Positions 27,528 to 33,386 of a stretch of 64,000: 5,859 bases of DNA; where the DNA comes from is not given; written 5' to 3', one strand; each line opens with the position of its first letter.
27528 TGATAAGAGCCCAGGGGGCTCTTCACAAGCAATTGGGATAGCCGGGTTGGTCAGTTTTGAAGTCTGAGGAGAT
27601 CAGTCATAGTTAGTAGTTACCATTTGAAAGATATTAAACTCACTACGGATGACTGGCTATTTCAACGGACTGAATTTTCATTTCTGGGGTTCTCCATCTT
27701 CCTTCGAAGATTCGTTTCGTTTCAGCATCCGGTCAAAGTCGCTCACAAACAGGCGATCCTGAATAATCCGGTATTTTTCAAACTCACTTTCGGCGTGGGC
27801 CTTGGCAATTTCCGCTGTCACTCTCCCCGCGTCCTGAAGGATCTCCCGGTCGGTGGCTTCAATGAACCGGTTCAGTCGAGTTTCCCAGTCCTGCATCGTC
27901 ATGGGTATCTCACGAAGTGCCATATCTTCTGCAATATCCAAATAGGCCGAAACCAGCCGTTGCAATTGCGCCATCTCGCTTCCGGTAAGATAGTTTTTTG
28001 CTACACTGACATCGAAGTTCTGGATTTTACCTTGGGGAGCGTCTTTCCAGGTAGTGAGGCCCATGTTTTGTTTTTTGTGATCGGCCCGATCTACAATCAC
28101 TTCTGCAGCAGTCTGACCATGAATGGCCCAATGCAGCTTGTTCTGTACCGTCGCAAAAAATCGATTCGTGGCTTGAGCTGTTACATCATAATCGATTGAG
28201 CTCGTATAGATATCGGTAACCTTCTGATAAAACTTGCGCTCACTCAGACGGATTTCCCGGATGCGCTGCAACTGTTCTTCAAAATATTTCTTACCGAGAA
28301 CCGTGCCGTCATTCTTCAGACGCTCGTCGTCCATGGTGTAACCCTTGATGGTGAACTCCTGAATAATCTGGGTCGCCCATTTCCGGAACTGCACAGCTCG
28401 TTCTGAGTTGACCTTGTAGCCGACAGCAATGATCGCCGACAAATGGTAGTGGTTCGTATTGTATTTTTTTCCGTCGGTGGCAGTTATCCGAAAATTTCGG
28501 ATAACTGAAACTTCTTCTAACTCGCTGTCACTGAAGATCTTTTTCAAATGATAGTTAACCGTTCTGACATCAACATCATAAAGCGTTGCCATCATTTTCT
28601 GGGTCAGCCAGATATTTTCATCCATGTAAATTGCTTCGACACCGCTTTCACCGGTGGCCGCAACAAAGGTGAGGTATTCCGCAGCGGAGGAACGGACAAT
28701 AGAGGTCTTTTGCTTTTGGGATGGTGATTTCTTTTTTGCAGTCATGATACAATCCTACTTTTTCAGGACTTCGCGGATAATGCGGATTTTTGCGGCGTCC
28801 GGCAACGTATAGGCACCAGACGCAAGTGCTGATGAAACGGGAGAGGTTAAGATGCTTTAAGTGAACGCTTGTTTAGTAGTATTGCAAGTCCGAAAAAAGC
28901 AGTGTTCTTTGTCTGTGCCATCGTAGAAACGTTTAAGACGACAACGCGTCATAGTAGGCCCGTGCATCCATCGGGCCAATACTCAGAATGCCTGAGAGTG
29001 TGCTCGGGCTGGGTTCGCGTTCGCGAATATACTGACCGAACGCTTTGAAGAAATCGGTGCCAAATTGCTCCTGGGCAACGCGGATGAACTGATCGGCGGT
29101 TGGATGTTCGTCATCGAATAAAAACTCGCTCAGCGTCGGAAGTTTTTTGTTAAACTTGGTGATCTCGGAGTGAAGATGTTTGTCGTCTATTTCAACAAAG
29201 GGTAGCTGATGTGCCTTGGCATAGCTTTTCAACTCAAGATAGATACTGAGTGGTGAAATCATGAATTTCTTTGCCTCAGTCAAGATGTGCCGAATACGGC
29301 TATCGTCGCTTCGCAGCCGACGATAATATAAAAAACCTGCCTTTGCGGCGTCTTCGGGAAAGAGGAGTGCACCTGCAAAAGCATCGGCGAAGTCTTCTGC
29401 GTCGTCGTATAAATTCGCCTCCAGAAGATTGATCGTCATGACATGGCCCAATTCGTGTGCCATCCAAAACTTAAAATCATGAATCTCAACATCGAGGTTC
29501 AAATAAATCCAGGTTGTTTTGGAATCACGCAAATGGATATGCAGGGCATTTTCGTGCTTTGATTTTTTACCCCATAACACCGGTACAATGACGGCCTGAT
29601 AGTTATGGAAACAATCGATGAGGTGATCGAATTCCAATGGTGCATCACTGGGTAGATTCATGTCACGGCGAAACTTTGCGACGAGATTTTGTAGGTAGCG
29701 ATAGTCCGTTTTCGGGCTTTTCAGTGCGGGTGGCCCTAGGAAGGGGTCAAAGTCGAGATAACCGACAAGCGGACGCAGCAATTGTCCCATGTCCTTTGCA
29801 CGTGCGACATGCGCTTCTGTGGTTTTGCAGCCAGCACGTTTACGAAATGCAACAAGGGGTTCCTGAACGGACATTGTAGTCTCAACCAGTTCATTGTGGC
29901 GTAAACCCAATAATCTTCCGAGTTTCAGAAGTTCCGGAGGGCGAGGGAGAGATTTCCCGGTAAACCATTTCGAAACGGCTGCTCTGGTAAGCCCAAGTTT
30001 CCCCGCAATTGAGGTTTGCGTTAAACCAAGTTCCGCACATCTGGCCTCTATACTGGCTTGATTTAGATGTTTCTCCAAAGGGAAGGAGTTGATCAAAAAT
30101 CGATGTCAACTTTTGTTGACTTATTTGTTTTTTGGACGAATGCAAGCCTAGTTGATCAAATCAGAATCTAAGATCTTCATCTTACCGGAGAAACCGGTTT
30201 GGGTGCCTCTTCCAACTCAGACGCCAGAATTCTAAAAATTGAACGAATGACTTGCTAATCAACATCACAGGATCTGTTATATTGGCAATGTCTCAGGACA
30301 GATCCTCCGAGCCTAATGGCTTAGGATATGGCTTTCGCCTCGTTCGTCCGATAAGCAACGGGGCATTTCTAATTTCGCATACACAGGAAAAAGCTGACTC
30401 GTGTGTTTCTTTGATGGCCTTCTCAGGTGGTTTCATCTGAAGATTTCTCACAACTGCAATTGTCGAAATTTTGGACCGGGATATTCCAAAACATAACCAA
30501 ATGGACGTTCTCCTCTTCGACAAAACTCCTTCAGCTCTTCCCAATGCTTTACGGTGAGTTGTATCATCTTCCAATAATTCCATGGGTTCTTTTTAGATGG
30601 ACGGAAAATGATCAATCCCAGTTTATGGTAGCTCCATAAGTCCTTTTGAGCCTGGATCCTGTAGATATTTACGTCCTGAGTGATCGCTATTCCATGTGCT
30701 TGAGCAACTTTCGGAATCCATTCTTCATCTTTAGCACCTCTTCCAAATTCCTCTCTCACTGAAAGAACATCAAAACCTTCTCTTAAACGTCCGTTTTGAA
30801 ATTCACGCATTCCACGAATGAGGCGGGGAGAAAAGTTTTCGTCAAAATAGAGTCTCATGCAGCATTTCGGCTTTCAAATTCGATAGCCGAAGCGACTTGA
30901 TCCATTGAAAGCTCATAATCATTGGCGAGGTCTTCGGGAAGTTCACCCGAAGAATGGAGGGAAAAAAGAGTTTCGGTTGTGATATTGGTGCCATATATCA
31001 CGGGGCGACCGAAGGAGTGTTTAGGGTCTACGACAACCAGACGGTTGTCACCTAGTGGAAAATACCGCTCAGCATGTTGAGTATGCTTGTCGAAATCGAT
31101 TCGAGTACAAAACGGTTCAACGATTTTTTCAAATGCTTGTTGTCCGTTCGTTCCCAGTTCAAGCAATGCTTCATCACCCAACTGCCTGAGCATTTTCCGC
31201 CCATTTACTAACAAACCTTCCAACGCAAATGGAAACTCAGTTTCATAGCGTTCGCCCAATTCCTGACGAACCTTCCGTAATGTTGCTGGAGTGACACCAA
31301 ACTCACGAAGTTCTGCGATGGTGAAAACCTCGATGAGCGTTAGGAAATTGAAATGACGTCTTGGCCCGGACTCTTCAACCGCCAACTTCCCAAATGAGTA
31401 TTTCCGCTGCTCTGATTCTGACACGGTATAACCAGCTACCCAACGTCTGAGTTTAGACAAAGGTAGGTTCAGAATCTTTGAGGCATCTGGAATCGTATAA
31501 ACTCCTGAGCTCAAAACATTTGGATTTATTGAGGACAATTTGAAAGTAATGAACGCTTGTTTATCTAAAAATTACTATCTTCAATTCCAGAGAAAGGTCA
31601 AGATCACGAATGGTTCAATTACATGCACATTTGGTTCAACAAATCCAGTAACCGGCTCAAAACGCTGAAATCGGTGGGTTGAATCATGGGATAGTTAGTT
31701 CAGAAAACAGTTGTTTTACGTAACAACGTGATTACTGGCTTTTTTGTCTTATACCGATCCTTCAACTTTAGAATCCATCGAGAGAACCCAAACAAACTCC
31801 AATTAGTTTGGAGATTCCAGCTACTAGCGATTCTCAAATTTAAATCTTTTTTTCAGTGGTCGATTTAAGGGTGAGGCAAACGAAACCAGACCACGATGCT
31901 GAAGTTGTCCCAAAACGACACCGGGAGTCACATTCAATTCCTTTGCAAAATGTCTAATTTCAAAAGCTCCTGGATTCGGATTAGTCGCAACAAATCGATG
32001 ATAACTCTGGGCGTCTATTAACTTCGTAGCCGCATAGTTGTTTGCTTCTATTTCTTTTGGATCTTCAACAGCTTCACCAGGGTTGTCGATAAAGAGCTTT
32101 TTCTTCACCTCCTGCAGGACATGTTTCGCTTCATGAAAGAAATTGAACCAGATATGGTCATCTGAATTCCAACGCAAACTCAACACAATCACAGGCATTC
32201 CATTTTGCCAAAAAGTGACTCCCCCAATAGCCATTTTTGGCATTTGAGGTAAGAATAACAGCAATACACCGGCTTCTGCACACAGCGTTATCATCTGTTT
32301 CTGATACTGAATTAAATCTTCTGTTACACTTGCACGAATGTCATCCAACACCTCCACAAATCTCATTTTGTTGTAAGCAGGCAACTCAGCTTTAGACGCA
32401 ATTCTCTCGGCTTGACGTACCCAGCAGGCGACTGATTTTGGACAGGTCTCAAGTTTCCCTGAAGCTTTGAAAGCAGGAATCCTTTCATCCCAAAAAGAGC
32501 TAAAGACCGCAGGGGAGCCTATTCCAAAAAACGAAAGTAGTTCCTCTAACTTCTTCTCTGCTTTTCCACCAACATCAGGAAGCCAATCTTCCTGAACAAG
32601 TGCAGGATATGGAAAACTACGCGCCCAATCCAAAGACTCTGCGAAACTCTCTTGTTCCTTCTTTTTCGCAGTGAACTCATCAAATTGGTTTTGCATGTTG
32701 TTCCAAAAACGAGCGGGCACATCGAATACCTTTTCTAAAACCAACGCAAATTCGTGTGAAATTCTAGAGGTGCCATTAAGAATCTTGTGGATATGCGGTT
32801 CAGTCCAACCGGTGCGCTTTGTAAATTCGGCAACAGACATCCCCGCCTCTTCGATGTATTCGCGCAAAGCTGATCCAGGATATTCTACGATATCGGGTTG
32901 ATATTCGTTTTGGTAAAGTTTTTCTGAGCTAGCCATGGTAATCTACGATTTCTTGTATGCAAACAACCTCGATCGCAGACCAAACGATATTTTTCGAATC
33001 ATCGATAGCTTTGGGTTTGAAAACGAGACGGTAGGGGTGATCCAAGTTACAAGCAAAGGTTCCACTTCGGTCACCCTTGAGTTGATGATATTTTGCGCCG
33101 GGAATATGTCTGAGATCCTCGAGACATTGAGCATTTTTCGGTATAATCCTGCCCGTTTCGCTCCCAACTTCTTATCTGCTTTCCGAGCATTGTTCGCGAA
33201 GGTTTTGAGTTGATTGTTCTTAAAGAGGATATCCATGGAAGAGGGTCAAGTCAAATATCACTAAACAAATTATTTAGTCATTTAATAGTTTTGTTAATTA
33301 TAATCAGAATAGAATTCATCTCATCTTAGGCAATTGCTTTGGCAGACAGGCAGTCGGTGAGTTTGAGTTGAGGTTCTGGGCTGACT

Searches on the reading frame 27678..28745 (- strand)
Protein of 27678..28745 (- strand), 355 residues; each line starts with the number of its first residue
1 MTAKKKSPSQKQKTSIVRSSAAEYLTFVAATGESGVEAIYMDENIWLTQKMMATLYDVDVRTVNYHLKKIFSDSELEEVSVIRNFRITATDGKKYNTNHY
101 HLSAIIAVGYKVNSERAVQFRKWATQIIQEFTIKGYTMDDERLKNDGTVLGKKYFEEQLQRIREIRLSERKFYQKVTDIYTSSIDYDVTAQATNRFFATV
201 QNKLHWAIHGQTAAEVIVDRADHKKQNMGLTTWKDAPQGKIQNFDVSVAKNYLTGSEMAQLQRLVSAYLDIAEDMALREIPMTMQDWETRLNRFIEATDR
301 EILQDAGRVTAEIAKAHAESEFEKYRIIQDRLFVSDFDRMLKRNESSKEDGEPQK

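Call 66: search_protein_families(library=pfam, proteins=[window:27678-28745:-], max_evalue=0.01)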
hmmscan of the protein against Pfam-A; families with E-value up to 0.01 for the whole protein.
window:27678-28745:- (355 aa): 1 family
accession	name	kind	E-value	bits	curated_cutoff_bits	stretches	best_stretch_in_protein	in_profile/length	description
PF13310.11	Virulence_RhuM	-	9.8e-108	359.6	33.7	1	80-330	1-248/252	Virulence protein RhuM family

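Call 84: search_protein_families(library=padloc, proteins=[window:27678-28745:-], max_evalue=0.001)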
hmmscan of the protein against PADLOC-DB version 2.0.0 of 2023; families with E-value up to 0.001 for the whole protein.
window:27678-28745:- (355 aa): 39 families (the best 25 are shown)
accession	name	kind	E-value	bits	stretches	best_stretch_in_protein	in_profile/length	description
PDLC04851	PDC-S05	-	1.5e-151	502.4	1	17-349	5-339/342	-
PDLC04868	PDC-S05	-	2.2e-151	501.6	1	20-348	4-333/335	-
PDLC04871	PDC-S05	-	3.3e-127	423.2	1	12-347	121-459/468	-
PDLC04853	PDC-S05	-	1e-126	420.7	1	21-349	5-330/336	-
PDLC04852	PDC-S05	-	1e-116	387.6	1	14-340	6-327/346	-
PDLC04843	PDC-S05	-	6.1e-108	358.9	1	22-328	6-306/330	-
PDLC04870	PDC-S05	-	1.3e-97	323.4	1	17-224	4-210/214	-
PDLC04864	PDC-S05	-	5.6e-97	322.3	1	77-348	2-270/277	-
PDLC04876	PDC-S05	-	1.1e-65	218.7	1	20-183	6-171/174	-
PDLC04860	PDC-S05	-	2.2e-54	181.2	2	11-116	6-108/141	-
PDLC04858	PDC-S05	-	4.7e-43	144.2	1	25-148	8-131/138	-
PDLC04854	PDC-S05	-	1.3e-39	134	1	27-153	9-138/212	-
PDLC04872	PDC-S05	-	2.3e-39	132.6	1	26-152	9-138/152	-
PDLC04874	PDC-S05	-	6e-39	131.2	1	30-150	12-132/165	-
PDLC04965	PDC-S23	-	1.1e-38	131.5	1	23-182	6-169/327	-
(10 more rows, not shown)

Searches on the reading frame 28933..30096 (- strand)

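Call 13: search_protein_families(library=pfam, proteins=[window:28933-30096:-], max_evalue=0.001)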
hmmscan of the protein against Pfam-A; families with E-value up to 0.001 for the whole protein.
window:28933-30096:- (387 aa): 3 families
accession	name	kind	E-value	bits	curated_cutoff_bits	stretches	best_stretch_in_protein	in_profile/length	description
PF01381.28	HTH_3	-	2.8e-11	43.7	23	1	17-70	3-55/55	Helix-turn-helix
PF13560.12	HTH_31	-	9.9e-08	32.6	27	1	19-69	9-60/64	Helix-turn-helix domain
PF06114.19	Peptidase_M78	-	6.6e-05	23.1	22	1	185-261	19-102/123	IrrE N-terminal-like domain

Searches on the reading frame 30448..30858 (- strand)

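Call 13: search_protein_families(library=pfam, proteins=[window:30448-30858:-], max_evalue=0.001)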
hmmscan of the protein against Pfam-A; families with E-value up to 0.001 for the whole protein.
window:30448-30858:- (136 aa): 2 families
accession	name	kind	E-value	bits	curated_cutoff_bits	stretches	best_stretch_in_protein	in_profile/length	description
PF18478.7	PIN_10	-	6.9e-16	58.5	26.2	1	1-85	1-82/84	PIN like domain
PF18480.7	DUF5615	-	5.4e-06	26.7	23.8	1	1-112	1-98/110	Domain of unknown function (DUF5615)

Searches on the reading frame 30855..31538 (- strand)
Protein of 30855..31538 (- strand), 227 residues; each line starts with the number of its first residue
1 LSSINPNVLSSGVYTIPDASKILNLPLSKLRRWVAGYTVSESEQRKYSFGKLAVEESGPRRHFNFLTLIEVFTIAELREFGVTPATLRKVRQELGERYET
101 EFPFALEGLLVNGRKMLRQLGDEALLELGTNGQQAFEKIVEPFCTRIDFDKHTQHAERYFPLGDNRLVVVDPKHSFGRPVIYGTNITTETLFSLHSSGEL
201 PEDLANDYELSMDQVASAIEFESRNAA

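Call 13: search_protein_families(library=pfam, proteins=[window:30855-31538:-], max_evalue=0.001)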
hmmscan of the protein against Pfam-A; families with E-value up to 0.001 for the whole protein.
window:30855-31538:- (227 aa): 2 families
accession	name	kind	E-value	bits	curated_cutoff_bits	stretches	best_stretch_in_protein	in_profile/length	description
PF04255.20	DUF433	-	1.8e-12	47.3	23.6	1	168-221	1-55/56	Protein of unknown function (DUF433)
PF21321.3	HTH_66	-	0.00026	21.8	24.3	1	13-83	2-75/83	Putative DNA-binding HTH domain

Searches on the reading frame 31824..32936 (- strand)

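Call 13: search_protein_families(library=pfam, proteins=[window:31824-32936:-], max_evalue=0.001)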
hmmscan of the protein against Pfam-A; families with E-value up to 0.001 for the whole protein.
window:31824-32936:- (370 aa): 4 families
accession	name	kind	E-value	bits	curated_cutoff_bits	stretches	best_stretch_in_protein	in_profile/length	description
PF06114.19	Peptidase_M78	-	4.3e-07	30.2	22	1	220-341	2-118/123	IrrE N-terminal-like domain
PF01381.28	HTH_3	-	1e-06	29.1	23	1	24-77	1-54/55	Helix-turn-helix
PF13560.12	HTH_31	-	1.1e-05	26.1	27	1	21-74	3-57/64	Helix-turn-helix domain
PF13443.12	HTH_26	-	0.00085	20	22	0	24-60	2-39/63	Cro/C1-type HTH DNA-binding domain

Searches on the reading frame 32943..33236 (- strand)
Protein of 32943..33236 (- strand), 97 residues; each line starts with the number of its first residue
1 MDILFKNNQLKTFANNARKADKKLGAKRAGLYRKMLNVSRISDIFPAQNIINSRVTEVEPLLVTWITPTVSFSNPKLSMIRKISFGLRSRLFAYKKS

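Call 66: search_protein_families(library=pfam, proteins=[window:32943-33236:-], max_evalue=0.01)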
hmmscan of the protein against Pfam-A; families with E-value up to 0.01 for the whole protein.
window:32943-33236:- (97 aa): 0 families

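Call 84: search_protein_families(library=padloc, proteins=[window:32943-33236:-], max_evalue=0.001)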
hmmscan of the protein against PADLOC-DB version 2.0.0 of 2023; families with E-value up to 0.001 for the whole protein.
window:32943-33236:- (97 aa): 0 families
